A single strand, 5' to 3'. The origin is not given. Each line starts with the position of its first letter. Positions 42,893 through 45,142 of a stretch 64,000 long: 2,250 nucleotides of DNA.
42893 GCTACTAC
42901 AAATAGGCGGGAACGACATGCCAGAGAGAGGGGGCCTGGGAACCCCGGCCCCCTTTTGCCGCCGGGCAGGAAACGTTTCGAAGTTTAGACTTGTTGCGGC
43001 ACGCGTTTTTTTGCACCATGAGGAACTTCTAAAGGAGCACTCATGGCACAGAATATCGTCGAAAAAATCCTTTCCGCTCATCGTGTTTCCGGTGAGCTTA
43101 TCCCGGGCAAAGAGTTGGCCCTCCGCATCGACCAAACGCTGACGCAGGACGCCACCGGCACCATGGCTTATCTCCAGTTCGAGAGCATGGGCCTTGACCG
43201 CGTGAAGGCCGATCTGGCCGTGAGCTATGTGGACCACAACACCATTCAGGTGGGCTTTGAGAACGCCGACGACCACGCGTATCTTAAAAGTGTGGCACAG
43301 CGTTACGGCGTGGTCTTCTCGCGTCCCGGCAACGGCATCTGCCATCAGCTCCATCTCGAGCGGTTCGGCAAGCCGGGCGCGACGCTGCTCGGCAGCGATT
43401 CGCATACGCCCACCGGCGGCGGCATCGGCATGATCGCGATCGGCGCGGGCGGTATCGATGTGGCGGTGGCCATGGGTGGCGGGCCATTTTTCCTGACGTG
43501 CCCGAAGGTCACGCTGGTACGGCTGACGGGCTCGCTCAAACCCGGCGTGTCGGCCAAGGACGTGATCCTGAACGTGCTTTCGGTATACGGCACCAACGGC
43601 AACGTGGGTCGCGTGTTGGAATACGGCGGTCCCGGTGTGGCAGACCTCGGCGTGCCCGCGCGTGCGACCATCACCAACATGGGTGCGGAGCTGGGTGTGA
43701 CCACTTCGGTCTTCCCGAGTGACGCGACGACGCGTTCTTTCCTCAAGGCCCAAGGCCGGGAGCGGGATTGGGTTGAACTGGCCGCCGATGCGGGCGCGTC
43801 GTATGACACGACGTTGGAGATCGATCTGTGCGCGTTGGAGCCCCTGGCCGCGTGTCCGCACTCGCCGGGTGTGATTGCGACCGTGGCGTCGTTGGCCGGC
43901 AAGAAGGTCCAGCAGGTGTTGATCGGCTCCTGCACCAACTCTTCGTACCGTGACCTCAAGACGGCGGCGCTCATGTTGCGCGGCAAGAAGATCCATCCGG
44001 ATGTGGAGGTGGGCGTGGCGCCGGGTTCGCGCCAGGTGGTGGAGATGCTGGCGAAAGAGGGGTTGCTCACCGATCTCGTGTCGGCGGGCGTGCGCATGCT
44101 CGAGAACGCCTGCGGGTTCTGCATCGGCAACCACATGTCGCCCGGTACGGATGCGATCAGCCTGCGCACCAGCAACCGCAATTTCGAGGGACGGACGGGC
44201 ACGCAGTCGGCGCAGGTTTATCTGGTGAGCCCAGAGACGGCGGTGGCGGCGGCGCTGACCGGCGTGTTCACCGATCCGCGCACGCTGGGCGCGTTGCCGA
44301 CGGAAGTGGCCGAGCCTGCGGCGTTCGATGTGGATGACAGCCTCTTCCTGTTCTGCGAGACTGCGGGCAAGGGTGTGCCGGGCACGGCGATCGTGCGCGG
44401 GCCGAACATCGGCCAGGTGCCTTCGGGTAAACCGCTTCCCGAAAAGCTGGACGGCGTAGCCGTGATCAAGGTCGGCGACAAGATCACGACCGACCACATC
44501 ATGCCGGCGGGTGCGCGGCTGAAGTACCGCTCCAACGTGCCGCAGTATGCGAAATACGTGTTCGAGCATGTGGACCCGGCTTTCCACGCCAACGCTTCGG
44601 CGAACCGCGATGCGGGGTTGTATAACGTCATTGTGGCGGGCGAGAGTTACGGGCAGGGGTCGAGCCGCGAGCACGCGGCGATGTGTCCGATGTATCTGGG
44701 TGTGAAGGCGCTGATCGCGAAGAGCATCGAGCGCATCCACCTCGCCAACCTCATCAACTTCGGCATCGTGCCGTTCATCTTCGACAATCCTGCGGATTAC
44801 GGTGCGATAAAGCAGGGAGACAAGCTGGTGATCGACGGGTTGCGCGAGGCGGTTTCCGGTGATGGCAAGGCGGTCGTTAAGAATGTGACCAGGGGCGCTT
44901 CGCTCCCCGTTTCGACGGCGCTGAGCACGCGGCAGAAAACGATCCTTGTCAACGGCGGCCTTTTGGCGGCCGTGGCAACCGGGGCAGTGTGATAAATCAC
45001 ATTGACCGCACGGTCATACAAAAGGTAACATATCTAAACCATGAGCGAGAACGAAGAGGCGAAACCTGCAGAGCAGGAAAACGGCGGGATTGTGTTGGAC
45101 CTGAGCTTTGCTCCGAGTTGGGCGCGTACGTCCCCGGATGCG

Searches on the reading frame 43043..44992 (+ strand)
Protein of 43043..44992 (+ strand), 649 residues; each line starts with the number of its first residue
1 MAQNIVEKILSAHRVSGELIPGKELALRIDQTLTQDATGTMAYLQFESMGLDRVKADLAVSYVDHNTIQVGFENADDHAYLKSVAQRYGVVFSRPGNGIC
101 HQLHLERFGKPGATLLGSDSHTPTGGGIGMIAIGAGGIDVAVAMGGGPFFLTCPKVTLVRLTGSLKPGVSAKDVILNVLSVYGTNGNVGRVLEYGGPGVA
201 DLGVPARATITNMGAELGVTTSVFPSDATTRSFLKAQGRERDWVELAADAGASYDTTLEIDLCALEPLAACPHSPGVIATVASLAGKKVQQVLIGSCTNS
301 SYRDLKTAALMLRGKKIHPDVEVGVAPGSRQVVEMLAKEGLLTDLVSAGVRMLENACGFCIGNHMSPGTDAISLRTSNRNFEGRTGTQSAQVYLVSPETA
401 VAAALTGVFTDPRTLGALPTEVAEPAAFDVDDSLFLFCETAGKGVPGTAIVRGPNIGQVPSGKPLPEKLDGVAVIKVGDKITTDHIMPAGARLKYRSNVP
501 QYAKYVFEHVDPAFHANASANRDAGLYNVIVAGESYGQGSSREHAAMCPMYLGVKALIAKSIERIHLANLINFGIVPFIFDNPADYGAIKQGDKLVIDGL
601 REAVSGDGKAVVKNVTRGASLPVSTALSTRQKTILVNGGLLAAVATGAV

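Call 54: search_protein_families(library=pfam, proteins=[window:43043-44992:+], max_evalue=0.0001)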
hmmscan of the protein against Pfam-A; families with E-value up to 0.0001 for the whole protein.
window:43043-44992:+ (649 aa): 2 families
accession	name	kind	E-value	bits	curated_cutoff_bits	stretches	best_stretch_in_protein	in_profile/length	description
PF00330.25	Aconitase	-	1.2e-106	357.9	28.7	2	7-282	1-304/463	Aconitase family (aconitate hydratase)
PF00694.25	Aconitase_C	-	2.5e-18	67.1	22.8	1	505-582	53-130/131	Aconitase C-terminal domain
